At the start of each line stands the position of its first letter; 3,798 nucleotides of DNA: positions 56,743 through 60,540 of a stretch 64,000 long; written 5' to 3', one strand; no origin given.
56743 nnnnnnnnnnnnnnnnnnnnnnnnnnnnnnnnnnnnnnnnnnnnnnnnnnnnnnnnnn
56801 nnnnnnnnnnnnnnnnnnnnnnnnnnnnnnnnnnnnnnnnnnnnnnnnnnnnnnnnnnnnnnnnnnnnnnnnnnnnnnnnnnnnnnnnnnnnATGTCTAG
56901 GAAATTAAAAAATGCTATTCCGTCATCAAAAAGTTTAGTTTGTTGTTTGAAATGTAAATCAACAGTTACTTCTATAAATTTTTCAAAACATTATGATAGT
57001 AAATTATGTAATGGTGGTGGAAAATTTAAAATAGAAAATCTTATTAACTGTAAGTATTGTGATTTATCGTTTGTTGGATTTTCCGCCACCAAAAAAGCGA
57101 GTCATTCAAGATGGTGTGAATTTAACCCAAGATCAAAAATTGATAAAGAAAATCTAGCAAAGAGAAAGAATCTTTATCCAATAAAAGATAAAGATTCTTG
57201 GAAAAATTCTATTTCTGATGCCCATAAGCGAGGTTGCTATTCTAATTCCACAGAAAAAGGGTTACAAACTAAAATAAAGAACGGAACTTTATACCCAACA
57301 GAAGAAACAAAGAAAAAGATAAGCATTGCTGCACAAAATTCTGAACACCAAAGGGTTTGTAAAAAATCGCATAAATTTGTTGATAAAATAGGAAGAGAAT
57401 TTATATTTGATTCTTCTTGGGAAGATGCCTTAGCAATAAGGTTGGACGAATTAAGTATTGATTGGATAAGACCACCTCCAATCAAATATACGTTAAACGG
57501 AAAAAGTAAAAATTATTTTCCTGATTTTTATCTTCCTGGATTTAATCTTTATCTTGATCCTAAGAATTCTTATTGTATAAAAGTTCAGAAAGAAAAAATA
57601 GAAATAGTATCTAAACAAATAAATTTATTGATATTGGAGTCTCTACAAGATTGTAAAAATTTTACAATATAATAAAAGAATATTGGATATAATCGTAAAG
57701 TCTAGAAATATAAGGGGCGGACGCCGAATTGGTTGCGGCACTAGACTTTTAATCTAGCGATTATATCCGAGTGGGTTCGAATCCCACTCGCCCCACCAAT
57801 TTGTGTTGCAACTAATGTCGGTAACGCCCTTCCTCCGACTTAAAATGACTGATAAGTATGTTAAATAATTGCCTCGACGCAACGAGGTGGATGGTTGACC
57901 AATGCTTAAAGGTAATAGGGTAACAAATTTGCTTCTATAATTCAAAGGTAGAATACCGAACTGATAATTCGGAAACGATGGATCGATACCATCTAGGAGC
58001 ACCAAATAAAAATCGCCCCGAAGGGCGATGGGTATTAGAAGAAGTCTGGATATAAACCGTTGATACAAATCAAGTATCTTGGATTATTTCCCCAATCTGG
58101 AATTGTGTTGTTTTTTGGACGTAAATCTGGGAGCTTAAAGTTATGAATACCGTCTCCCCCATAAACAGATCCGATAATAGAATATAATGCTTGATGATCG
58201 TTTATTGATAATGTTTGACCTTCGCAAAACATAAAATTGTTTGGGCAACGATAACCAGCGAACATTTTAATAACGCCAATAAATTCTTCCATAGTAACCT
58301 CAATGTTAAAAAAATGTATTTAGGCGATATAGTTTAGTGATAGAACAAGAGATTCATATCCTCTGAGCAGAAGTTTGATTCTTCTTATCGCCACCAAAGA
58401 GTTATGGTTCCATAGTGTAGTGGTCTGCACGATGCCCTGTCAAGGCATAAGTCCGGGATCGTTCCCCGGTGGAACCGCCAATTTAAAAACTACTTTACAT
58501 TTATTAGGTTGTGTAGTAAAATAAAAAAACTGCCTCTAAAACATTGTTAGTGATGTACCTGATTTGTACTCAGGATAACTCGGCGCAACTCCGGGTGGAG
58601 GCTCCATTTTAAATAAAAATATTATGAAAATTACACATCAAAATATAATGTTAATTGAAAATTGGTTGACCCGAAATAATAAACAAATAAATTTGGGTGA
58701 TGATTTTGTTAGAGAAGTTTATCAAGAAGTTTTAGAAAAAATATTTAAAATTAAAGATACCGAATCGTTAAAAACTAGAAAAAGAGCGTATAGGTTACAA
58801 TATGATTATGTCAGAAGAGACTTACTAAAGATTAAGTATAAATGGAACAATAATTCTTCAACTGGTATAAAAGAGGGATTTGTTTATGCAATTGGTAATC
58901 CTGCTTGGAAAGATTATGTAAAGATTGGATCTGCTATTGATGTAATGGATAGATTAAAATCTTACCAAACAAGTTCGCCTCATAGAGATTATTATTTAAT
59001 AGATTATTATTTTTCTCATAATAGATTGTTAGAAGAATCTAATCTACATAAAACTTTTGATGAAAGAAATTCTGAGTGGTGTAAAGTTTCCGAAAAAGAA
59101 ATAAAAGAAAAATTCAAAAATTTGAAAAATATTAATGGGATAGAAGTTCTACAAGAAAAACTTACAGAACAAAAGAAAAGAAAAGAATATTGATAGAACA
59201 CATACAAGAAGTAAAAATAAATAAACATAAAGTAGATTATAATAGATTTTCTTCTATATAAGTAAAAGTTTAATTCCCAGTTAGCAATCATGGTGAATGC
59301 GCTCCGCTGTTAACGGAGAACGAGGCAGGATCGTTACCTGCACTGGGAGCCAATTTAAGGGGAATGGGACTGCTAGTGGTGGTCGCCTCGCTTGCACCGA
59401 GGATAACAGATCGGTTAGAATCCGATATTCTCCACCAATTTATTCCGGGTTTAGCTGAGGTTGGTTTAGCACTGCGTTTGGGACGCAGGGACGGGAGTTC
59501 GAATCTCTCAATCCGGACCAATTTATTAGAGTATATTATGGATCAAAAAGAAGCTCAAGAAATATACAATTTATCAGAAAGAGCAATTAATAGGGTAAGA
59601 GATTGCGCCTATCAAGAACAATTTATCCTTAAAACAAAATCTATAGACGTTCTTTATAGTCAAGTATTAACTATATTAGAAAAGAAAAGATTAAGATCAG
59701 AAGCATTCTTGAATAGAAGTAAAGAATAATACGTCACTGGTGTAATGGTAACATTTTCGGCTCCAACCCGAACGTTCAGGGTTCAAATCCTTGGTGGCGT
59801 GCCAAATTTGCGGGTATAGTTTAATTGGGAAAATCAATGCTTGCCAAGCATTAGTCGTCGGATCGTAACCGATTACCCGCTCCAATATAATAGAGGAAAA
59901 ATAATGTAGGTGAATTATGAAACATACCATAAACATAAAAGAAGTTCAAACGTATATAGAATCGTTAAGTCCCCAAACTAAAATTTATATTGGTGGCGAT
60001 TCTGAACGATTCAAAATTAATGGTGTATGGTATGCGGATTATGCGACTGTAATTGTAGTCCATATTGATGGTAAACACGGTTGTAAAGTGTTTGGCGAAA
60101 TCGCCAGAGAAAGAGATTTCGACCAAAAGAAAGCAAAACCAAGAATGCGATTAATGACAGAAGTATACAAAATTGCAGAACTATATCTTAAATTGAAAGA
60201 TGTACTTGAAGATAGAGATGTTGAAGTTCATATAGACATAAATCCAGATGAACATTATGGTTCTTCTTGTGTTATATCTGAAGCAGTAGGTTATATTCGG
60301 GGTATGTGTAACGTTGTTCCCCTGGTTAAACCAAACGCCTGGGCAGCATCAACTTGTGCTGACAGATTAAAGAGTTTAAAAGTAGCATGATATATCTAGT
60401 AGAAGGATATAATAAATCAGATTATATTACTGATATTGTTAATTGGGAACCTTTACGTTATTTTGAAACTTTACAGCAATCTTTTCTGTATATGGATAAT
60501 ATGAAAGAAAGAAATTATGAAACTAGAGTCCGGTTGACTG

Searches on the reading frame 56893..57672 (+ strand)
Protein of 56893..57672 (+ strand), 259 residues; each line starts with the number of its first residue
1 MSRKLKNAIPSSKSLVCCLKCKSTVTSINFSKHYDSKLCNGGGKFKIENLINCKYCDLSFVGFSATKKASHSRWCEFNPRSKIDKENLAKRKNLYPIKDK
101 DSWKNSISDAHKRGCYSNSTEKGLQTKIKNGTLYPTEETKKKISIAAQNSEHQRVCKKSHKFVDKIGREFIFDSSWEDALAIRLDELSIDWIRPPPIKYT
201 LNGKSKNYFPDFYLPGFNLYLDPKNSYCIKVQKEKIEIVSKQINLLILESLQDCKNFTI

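Call 52: find_encoding_contigs(protein=window:56893-57672:+, flank=10000, max_places=10)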
Protein window:56893-57672:+ (259 aa): 15 contigs read that carry it; 8 places shown.
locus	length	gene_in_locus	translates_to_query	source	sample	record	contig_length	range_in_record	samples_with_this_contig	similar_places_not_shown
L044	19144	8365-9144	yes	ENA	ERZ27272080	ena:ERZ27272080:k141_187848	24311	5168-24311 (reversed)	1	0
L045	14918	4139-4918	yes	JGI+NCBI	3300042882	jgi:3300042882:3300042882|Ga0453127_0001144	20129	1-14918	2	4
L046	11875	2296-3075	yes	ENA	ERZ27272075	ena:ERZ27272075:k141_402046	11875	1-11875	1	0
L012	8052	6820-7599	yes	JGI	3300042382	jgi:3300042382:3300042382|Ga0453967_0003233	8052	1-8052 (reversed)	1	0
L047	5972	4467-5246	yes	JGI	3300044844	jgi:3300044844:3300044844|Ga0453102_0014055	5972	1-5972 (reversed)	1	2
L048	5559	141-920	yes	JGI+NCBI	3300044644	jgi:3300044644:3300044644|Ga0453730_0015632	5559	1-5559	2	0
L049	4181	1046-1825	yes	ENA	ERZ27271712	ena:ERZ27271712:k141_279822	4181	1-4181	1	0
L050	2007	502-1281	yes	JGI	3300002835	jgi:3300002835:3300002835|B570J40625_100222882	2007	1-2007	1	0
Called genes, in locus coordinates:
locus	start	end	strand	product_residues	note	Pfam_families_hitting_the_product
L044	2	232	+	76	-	?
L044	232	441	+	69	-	-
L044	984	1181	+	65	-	-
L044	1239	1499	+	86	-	PF20661:SutA-RBD (weak)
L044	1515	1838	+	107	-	-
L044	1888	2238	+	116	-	-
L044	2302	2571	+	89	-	-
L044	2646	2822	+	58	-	-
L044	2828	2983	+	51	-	-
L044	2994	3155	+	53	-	PF24024:DUF7336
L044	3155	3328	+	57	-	-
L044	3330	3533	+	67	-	PF24024:DUF7336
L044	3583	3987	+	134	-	-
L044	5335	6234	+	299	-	-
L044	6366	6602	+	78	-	-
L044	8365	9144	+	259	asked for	-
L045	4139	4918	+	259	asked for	-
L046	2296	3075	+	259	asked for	-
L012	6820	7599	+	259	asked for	-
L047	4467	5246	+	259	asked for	-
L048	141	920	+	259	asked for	-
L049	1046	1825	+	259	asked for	-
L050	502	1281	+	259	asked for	-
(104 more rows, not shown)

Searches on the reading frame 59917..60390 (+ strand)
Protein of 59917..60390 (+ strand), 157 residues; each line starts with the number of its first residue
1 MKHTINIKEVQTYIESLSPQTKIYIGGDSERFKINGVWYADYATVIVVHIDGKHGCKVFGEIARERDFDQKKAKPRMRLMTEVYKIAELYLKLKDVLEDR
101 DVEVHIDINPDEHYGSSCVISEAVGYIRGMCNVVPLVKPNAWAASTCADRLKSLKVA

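Call 45: find_encoding_contigs(protein=window:59917-60390:+, flank=10000, max_places=10)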
Protein window:59917-60390:+ (157 aa): 16 contigs read that carry it; 3 places shown.
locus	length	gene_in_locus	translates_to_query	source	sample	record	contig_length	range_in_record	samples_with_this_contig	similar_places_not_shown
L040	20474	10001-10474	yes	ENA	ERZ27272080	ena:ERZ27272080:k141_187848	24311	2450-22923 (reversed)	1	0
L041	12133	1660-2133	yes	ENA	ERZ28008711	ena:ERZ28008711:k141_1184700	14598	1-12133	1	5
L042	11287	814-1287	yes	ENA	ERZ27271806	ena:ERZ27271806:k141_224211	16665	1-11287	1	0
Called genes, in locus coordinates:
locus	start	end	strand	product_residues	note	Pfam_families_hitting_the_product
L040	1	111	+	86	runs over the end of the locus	PF20661:SutA-RBD (weak)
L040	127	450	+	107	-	-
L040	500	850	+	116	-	-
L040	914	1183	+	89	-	-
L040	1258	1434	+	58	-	-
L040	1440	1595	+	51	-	-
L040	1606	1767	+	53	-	PF24024:DUF7336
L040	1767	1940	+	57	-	-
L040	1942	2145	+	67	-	PF24024:DUF7336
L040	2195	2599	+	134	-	-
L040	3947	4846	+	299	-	-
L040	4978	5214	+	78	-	-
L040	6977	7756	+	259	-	-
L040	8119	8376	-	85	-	PF07484:Collar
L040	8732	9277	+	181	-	PF10544:T5orf172, PF13455:MUG113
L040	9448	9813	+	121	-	-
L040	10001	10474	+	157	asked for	PF04308:RNaseH_like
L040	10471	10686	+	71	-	-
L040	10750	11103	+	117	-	-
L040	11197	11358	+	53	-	-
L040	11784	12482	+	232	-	PF07486:Hydrolase_2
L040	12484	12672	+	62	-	-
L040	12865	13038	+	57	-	-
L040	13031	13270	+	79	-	PF10902:WYL_2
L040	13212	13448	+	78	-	-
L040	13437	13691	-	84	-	-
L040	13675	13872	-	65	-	-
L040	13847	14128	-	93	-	-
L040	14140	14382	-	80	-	-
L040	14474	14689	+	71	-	-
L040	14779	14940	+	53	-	-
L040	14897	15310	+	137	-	PF00565:SNase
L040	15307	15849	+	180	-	-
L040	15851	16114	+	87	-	-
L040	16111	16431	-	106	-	-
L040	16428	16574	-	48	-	-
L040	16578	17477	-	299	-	-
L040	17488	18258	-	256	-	-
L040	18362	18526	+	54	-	-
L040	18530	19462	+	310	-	PF21722:Gly_rich_2 (faint)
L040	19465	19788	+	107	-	-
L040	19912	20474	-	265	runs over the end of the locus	-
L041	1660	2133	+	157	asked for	PF04308:RNaseH_like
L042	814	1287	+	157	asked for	PF04308:RNaseH_like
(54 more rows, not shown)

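Call 60: find_homologous_proteins(query=L040:18530-19462:+, max_evalue=1e-20)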
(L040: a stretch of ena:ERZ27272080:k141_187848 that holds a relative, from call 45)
Query L040:18530-19462:+ (310 aa): 10 proteins with E <= 1e-20 among 8000 candidates.
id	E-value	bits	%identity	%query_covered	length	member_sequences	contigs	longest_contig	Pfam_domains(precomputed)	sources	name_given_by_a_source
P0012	2.3e-190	650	100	100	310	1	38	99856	PF21722.5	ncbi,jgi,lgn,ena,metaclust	jgi:hypothetical protein|metaclust:\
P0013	3.8e-158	544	84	100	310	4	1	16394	PF21722.5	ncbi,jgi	jgi:fibronectin-binding autotransporter adhesin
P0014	7.2e-158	543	83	100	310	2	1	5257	PF21722.5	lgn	-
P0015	2.4e-131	456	75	100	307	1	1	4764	PF21722.5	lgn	-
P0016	2.5e-127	443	74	100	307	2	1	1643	-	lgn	-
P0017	2.9e-124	433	73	100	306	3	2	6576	PF21722.5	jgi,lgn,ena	-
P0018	1.4e-119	417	69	100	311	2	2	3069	PF21722.5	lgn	-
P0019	3.7e-119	416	68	100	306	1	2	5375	PF21722.5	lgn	-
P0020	6.1e-92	327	60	100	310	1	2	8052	-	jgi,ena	jgi:hypothetical protein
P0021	3.2e-91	324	60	100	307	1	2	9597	-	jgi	jgi:hypothetical protein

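Call 61: find_encoding_contigs(protein=P0012, flank=10000, max_places=10)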
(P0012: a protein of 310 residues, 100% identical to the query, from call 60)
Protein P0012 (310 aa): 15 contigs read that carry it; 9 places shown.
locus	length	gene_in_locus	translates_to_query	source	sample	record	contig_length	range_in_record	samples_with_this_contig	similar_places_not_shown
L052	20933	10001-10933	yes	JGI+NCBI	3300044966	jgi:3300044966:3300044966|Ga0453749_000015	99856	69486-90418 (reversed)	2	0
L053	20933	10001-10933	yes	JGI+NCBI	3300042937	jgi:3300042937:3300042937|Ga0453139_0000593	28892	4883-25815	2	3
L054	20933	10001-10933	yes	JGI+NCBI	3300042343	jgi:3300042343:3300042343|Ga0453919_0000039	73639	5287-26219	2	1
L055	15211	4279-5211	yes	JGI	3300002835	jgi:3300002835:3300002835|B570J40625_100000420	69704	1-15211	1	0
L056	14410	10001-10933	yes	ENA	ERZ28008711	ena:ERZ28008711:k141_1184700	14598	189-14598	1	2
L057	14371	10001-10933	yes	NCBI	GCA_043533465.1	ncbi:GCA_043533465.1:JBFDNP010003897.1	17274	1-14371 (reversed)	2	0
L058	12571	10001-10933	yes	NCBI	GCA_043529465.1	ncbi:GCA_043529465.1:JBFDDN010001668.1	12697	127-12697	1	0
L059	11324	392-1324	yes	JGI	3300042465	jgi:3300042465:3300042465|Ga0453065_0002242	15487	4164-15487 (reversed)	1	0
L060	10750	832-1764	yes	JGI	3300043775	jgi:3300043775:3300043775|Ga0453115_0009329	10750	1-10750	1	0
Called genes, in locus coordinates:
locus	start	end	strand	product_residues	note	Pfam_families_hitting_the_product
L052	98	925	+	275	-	-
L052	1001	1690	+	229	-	-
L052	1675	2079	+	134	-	-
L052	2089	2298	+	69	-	-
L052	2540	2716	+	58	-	-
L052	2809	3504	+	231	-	PF07486:Hydrolase_2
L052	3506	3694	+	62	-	-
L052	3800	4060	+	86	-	-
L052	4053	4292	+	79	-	PF10902:WYL_2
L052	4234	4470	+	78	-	-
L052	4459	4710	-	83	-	-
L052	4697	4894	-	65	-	-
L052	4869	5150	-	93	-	-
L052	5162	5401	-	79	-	-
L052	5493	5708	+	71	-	-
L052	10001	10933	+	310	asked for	PF21722:Gly_rich_2 (faint)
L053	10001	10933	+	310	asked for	PF21722:Gly_rich_2 (faint)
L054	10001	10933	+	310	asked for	PF21722:Gly_rich_2 (faint)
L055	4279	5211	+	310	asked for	PF21722:Gly_rich_2 (faint)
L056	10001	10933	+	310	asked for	PF21722:Gly_rich_2 (faint)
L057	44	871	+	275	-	-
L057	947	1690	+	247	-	-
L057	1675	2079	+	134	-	-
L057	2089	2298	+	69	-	-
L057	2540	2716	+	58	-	-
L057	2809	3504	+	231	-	PF07486:Hydrolase_2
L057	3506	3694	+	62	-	-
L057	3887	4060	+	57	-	-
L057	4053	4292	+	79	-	PF10902:WYL_2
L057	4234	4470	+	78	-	-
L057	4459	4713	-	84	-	-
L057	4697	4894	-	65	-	-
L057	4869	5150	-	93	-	-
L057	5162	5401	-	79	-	-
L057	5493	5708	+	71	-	-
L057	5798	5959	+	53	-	-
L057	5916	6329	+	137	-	PF00565:SNase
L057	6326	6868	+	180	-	-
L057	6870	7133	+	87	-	-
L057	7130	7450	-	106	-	-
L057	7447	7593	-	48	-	-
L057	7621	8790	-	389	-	-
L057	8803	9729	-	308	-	-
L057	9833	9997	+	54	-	-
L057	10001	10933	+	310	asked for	PF21722:Gly_rich_2 (faint)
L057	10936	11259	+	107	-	-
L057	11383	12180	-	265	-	-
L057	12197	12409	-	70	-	-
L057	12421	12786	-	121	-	-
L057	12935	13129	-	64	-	-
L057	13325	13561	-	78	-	PF00166:Cpn10 (weak)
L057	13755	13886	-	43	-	-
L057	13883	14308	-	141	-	PF20025:DUF6433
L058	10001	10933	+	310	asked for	PF21722:Gly_rich_2 (faint)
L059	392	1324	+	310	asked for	PF21722:Gly_rich_2 (faint)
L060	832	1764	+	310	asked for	PF21722:Gly_rich_2 (faint)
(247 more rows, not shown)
